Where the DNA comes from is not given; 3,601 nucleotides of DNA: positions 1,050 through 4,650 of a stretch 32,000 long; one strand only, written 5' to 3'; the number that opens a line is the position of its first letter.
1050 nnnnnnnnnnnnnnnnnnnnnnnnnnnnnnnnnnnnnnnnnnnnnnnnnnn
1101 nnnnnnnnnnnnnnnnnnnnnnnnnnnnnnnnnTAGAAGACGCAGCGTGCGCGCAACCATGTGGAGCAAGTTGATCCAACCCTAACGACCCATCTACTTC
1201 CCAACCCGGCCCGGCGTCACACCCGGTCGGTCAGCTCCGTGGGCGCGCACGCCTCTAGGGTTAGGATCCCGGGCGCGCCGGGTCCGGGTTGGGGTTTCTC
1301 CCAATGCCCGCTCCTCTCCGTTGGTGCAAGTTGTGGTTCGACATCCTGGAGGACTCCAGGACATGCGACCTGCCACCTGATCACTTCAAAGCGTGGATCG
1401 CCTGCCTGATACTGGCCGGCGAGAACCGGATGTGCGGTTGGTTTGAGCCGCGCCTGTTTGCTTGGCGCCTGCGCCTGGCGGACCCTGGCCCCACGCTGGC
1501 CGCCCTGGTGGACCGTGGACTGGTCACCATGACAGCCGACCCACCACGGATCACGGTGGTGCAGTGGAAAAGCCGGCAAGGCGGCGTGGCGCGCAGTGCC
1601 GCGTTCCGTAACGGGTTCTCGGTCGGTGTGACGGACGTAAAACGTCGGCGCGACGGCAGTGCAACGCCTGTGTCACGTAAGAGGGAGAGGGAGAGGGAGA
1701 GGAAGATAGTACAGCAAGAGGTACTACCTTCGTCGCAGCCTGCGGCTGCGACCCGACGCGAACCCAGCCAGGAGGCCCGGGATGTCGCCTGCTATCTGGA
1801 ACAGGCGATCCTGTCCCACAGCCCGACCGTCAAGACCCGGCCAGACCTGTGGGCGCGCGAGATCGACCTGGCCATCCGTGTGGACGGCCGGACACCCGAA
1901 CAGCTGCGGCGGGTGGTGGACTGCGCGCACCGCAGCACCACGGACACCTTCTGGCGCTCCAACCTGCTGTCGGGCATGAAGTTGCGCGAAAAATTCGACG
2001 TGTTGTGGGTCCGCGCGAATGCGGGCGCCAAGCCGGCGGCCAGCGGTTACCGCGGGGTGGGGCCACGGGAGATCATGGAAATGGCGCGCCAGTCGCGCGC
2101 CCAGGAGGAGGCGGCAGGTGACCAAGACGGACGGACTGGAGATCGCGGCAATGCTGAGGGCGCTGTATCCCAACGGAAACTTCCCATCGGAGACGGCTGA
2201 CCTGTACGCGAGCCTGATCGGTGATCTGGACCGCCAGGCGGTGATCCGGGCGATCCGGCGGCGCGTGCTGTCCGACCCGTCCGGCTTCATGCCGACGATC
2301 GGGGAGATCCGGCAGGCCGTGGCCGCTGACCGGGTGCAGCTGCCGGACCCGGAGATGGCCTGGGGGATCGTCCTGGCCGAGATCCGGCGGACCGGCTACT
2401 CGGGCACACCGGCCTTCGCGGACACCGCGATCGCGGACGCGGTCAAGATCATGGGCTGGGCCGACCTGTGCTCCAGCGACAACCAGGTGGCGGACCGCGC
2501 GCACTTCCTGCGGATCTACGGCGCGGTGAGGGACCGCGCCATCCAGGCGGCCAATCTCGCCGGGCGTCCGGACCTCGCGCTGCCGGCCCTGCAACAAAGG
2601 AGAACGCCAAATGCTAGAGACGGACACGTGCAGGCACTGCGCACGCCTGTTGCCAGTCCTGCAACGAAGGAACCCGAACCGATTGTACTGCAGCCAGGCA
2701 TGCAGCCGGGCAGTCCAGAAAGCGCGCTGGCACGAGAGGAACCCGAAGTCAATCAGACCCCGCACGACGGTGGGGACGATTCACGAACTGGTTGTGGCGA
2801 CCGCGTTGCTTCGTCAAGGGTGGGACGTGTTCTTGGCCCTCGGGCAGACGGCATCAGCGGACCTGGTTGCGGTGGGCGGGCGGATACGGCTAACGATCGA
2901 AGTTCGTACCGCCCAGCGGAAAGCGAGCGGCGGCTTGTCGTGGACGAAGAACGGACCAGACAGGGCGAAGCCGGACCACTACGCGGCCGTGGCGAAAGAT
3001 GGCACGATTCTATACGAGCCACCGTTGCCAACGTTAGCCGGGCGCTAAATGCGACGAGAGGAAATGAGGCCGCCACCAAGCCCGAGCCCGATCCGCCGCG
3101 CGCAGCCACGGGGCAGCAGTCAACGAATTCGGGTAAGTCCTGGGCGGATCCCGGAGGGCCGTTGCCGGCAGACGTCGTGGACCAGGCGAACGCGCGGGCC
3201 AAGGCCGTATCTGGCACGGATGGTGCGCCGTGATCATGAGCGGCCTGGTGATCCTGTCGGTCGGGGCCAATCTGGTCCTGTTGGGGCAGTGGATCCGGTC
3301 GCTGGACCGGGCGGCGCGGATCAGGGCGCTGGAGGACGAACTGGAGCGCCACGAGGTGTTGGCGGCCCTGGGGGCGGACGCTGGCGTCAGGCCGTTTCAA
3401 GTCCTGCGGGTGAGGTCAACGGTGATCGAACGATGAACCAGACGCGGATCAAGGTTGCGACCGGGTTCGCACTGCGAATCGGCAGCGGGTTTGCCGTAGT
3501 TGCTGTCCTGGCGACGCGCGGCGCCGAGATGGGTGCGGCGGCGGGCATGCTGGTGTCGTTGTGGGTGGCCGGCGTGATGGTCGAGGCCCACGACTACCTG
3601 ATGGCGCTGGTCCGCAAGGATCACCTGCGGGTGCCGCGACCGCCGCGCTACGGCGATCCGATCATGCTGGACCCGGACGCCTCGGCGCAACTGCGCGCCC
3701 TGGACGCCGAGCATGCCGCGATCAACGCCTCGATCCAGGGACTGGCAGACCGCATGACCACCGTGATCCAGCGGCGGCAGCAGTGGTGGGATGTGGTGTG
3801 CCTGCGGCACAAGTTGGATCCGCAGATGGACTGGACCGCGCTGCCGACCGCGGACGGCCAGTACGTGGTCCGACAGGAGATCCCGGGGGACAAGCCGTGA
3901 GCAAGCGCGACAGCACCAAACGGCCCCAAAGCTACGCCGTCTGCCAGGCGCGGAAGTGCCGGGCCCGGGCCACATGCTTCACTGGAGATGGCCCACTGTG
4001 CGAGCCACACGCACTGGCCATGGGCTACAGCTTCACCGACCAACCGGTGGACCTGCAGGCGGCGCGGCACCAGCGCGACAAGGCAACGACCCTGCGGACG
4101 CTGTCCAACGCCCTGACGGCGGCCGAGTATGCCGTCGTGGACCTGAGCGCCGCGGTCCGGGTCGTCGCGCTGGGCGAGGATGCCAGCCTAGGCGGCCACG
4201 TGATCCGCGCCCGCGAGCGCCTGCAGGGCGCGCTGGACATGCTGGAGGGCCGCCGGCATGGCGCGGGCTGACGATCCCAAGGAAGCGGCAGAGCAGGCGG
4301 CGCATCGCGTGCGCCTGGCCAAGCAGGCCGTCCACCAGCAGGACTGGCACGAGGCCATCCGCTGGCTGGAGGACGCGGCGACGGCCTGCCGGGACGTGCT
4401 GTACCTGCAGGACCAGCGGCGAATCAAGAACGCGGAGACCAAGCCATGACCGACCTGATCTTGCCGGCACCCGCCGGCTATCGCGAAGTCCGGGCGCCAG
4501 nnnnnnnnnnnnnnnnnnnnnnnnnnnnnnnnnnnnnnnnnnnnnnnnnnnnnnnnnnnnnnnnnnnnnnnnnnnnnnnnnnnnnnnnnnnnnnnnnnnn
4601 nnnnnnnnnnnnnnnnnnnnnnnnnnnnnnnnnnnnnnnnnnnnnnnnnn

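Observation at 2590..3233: Out-of-frame PD-(D/E)XK (homing-endonuclease-like) gene nested inside the G39P-like loader ORF, with a sharp codon-bias switch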

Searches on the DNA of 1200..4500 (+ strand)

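Call 7: search_dna_similar(query=window:1200-4500:+, collection=phages, mode=distant, max_rows=30)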
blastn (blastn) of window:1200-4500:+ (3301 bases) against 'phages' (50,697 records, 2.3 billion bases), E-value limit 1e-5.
No match.

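Call 15: search_rna_families(source=window, start=2000, end=3700, threshold=evalue, max_evalue=10)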
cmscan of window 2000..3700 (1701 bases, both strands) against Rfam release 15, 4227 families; matches with E-value up to 10: 1.
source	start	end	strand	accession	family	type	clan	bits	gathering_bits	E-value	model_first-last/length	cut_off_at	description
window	2982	3002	+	RF01109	SBRMV1_UPD-PKd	Cis-reg;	-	22.3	33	0.35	1-21/21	no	Pseudoknot of upstream pseudoknot domain (UPD) of the 3'UTR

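Call 42: search_rna_families(source=window, start=2540, end=3260, threshold=evalue, max_evalue=10)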
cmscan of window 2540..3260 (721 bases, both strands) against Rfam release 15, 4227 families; matches with E-value up to 10: 1.
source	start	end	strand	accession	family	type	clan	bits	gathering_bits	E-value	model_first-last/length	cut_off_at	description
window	2982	3002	+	RF01109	SBRMV1_UPD-PKd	Cis-reg;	-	22.3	33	0.15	1-21/21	no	Pseudoknot of upstream pseudoknot domain (UPD) of the 3'UTR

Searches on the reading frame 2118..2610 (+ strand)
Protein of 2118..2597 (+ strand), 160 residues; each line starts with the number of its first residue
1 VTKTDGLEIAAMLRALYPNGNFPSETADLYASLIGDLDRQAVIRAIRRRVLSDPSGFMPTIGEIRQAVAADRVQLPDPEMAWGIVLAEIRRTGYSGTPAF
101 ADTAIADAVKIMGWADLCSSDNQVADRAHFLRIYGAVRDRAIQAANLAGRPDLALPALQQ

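Call 22: find_homologous_proteins(query=window:2118-2597:+, max_evalue=1e-10)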
Query window:2118-2597:+ (160 aa): 1 proteins with E <= 1e-10 among 270 candidates.
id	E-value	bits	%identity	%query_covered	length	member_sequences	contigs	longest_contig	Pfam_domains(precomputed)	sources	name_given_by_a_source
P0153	1.1e-14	73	61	37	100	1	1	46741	-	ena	-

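Call 23: find_encoding_contigs(protein=P0153, flank=6000)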
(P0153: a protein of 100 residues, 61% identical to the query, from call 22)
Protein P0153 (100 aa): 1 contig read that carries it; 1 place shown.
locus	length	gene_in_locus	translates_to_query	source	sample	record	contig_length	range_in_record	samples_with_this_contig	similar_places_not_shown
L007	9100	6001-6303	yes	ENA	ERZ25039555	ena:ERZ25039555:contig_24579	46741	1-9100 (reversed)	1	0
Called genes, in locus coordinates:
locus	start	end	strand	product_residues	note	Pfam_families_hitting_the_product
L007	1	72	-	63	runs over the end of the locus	PF14354:Lar_restr_allev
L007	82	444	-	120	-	-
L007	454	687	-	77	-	-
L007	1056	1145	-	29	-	-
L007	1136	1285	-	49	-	-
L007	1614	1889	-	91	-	-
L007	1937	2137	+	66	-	-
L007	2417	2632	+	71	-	-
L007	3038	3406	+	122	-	PF13479:AAA_24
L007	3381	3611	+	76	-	-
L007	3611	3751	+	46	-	-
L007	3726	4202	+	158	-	-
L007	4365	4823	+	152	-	-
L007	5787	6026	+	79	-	-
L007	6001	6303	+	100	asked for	-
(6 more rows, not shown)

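Call 28: find_related_loci(query=window:2118-2597:+, collection=viral_contigs, flank=4000)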
Query window:2118-2597:+ (160 aa) in viral_contigs; peptide patterns used: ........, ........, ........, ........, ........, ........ (x = any residue, [..] = any of these).
7 stretches matched a pattern, but none encodes a relative of the query by tblastn (E <= 1e-3).

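Call 56: search_protein_families(library=ncbifam, proteins=[window:2118-2610:+], max_evalue=0.1)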
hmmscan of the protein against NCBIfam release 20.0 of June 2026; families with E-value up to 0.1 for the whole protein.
window:2118-2610:+ (164 aa): 0 families

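Call 60: search_solved_structures(query=A2, max_evalue=10, show_alignments=1)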
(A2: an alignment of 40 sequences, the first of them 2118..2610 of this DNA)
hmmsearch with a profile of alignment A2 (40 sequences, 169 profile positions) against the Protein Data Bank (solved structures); distinct sequences matched with E-value up to 10: 3.
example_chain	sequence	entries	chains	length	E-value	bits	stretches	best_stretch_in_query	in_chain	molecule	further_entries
1no1_A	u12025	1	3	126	1.1e-05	28.5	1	1-78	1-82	replisome organizer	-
6uk5_A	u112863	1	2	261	0.76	12.8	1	27-73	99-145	CalS10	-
2kvc_A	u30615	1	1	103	0.87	12.6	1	7-52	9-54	Putative uncharacterized protein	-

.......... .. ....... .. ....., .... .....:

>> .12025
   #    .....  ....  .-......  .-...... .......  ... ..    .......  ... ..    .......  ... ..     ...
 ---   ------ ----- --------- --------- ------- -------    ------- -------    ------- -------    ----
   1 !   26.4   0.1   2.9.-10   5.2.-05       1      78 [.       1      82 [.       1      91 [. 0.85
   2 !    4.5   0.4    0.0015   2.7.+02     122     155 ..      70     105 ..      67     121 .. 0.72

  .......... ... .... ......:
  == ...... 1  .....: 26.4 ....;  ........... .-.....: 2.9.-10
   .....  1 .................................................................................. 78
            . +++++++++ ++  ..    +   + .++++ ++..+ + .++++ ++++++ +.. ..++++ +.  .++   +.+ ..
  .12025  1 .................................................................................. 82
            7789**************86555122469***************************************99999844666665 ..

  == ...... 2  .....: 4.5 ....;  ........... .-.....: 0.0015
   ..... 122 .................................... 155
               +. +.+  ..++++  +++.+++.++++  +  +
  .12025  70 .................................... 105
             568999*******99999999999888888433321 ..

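Call 66: find_related_loci(query=A3, collection=viral_contigs, flank=2500)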
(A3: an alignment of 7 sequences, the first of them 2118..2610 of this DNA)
Query A3 (164 aa) in viral_contigs; peptide patterns used: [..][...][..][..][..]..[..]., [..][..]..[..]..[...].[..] (x = any residue, [..] = any of these).
68 stretches matched a pattern; 25 encode a relative of the query (tblastn E <= 1e-3); 25 distinct loci.
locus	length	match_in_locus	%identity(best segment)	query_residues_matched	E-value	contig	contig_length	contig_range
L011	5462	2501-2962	33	3-162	1e-22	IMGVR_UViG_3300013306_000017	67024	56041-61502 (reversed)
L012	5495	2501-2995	36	1-160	1e-22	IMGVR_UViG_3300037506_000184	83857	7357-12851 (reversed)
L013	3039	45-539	36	1-160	1e-22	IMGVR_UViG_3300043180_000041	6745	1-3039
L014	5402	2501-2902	41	1-134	5e-22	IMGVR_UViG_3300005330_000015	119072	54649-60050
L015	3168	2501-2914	38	1-140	3e-21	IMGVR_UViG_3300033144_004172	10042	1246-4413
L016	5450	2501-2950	37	1-134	4e-21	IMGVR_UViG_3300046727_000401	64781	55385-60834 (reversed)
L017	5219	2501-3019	35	1-162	4e-21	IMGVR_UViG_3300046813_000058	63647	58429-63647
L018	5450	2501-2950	37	1-134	9e-21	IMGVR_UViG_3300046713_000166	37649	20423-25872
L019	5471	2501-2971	34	1-160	9e-21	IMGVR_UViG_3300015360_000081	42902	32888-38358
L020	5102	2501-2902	37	9-141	2e-19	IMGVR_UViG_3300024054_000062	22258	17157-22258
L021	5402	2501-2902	37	9-141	2e-19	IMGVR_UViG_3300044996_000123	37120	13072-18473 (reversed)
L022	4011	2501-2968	35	1-164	2e-19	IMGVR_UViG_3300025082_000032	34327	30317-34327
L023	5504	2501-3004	30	2-156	2e-19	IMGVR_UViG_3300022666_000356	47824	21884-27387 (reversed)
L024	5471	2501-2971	38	1-159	2e-19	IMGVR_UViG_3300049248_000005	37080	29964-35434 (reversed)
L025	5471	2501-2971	38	1-159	2e-19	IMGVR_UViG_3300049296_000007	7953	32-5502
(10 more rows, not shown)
